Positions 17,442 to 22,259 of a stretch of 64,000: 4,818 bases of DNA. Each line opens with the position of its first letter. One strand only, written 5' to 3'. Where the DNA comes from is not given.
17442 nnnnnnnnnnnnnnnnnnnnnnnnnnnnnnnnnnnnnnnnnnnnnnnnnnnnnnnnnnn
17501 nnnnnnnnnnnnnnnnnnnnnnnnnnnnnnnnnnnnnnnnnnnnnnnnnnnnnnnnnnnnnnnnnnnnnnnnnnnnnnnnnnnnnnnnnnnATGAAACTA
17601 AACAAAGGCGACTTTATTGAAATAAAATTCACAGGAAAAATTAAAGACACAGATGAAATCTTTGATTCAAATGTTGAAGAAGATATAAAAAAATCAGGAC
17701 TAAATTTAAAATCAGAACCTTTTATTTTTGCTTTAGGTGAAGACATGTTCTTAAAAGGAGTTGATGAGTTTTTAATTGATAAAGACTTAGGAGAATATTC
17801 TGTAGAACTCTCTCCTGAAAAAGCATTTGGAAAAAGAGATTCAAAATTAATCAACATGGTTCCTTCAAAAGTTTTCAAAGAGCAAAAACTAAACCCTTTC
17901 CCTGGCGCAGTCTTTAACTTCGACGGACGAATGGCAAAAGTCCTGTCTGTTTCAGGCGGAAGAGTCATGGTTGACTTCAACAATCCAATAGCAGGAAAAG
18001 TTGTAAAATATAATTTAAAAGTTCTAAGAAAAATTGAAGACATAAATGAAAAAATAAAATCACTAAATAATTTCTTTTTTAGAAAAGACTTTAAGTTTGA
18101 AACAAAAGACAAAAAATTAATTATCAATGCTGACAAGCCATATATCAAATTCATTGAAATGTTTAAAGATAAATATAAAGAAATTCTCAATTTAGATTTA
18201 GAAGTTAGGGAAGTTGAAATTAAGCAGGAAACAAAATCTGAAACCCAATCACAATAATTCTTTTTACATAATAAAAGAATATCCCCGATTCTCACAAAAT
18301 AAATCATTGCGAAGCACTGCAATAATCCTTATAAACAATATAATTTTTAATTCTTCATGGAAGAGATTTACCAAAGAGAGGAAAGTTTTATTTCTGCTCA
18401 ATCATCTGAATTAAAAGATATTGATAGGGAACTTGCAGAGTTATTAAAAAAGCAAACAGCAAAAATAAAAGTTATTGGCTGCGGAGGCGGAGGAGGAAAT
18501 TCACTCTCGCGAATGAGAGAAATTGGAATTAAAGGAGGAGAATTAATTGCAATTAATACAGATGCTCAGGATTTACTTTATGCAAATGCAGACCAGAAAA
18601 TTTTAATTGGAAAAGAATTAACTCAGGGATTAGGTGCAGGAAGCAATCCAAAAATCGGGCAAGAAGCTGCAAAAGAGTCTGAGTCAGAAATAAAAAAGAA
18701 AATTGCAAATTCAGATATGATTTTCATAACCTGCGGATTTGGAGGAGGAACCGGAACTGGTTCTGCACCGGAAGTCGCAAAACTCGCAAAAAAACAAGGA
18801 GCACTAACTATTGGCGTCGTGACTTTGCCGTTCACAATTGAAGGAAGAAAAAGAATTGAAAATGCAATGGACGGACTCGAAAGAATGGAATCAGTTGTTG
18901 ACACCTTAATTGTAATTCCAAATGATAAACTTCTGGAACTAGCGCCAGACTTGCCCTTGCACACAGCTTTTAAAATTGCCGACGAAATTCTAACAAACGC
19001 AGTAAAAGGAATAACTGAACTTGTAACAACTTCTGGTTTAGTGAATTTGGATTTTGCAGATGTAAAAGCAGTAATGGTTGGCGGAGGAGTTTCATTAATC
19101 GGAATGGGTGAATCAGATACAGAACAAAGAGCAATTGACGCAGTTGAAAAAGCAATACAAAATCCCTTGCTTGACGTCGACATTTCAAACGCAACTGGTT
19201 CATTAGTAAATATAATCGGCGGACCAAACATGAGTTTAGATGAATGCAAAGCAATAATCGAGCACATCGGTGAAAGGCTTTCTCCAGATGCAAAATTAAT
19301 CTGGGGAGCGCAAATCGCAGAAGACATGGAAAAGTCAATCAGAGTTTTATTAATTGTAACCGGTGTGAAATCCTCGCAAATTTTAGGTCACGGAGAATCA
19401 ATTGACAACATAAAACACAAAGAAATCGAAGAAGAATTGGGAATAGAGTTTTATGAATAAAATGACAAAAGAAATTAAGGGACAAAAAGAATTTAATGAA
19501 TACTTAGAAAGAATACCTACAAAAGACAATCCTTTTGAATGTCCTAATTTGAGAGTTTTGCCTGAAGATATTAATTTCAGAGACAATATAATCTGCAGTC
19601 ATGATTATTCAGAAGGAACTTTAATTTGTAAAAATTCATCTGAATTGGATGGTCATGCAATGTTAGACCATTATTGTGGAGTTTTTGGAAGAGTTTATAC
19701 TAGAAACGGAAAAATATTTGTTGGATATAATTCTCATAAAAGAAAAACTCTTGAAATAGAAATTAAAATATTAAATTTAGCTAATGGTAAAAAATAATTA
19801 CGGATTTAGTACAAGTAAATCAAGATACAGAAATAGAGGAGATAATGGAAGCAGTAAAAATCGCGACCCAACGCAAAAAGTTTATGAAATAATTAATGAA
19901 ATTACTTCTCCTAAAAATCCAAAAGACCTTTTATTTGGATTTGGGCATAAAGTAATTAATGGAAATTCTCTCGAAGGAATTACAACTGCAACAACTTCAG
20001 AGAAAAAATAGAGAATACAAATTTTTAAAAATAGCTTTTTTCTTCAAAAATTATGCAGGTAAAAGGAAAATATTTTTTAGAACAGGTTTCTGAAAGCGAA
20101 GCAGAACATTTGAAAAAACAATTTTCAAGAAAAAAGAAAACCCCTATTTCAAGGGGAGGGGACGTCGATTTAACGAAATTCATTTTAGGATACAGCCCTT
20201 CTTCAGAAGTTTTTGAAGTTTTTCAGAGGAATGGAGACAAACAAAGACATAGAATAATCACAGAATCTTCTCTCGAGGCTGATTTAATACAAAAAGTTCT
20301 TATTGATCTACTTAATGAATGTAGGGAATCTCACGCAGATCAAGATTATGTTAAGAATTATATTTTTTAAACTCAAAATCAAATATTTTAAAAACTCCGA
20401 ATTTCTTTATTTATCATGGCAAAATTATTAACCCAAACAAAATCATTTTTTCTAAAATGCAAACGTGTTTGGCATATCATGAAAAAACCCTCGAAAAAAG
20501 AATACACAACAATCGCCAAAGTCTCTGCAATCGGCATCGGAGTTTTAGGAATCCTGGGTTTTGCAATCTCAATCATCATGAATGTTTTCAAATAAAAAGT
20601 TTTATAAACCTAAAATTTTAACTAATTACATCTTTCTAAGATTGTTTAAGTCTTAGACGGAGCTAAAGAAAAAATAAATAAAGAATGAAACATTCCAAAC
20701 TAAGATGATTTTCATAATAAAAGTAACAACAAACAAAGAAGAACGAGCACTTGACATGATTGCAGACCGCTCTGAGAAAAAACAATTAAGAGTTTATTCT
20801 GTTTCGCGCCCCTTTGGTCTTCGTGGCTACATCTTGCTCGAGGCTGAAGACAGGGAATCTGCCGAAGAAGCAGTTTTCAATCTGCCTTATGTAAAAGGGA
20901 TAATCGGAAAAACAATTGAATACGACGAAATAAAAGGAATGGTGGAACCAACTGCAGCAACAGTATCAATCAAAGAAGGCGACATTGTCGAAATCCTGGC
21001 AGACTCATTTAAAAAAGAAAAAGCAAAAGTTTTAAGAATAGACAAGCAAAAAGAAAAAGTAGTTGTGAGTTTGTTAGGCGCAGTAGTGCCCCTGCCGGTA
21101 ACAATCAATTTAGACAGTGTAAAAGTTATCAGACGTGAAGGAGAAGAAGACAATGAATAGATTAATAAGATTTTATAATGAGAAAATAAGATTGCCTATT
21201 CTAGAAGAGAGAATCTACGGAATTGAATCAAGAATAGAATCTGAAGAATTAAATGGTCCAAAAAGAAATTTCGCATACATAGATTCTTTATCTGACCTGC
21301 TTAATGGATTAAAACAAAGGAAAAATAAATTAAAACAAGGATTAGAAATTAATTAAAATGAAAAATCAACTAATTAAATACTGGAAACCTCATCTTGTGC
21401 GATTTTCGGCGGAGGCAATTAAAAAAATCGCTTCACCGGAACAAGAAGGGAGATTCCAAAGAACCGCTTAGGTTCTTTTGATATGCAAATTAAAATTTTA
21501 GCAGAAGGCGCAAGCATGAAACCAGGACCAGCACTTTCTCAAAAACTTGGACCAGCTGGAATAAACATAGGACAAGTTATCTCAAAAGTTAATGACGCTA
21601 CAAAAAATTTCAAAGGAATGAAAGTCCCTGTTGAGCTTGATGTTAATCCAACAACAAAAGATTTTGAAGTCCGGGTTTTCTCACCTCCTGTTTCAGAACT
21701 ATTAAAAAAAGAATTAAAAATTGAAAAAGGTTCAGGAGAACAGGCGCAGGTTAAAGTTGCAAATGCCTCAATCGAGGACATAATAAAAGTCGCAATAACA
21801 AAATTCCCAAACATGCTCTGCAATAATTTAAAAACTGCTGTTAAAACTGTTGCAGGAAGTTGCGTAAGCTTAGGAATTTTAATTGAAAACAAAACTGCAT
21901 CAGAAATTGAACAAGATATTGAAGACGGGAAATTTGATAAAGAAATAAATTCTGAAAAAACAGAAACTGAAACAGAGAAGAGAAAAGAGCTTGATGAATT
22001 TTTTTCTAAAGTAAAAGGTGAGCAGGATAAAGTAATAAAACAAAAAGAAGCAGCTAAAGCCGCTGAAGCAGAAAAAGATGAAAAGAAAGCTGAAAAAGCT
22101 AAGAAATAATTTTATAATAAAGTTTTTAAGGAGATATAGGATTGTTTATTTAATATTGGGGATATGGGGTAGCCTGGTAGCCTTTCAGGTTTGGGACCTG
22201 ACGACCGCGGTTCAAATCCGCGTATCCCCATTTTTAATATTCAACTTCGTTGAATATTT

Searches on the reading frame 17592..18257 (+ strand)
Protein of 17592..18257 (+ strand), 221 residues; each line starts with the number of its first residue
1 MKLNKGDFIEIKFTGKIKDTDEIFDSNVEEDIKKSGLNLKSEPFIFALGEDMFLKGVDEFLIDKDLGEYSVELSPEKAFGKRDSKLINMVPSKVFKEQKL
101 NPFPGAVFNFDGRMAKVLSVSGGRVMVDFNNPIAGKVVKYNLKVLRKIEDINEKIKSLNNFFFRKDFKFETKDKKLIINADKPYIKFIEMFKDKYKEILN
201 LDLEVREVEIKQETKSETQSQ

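Call 10: search_protein_families(library=pfam, proteins=[window:17592-18257:+], max_evalue=0.01)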
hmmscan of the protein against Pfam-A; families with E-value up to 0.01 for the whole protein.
window:17592-18257:+ (221 aa): 2 families
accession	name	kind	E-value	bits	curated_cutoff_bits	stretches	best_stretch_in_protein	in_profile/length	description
PF22199.2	FKBP26_IF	-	3e-12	46.7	27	1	89-132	2-45/46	FKBP26, IF domain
PF00254.34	FKBP_C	-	3.4e-08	34.2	21.1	1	3-85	5-77/94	FKBP-type peptidyl-prolyl cis-trans isomerase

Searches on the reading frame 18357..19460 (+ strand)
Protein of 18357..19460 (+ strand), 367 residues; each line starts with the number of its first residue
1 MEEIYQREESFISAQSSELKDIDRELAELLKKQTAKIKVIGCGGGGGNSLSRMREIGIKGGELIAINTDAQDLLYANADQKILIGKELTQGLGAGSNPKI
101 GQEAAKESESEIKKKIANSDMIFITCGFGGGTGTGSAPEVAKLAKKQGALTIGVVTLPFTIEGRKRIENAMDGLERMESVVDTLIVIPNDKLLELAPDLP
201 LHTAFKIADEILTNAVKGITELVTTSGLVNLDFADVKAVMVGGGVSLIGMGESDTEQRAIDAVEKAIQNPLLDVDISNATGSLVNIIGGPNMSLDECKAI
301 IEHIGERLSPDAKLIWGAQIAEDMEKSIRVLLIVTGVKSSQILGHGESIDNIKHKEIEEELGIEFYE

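Call 10: search_protein_families(library=pfam, proteins=[window:18357-19460:+], max_evalue=0.01)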
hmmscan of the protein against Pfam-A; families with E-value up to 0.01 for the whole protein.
window:18357-19460:+ (367 aa): 2 families
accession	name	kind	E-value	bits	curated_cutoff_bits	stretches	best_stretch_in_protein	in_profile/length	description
PF00091.31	Tubulin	-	4.4e-48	164.5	33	1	36-195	1-188/190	Tubulin/FtsZ family, GTPase domain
PF12327.13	FtsZ_C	-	3e-32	111.2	27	1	244-338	1-95/95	FtsZ family, C-terminal domain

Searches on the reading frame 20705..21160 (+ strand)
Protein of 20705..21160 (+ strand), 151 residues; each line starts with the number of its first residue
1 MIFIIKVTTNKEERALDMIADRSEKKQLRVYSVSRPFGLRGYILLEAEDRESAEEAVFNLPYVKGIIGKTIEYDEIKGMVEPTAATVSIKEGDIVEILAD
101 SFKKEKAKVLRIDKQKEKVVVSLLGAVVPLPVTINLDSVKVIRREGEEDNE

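Call 83: search_protein_families(library=pfam, proteins=[window:20705-21160:+], max_evalue=0.01)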
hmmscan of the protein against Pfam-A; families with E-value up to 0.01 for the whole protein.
window:20705-21160:+ (151 aa): 2 families
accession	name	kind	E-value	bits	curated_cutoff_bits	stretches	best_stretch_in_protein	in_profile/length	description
PF03439.18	Spt5-NGN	-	2.1e-13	50.5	22.4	1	1-79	1-83/84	Early transcription elongation factor of RNA pol II, NGN section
PF00467.35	KOW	-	0.00062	19.9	22.3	1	91-121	1-31/32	KOW motif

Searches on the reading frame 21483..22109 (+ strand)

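Call 83: search_protein_families(library=pfam, proteins=[window:21483-22109:+], max_evalue=0.01)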
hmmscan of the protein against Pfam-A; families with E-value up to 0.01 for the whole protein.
window:21483-22109:+ (208 aa): 2 families
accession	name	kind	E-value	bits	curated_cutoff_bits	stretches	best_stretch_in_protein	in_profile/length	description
PF00298.24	Ribosomal_L11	-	5.2e-18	65.7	21.4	1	67-133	2-68/69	Ribosomal protein L11, RNA binding domain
PF03946.19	Ribosomal_L11_N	-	5.4e-17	61.7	32.9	1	3-57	1-55/58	Ribosomal protein L11, N-terminal domain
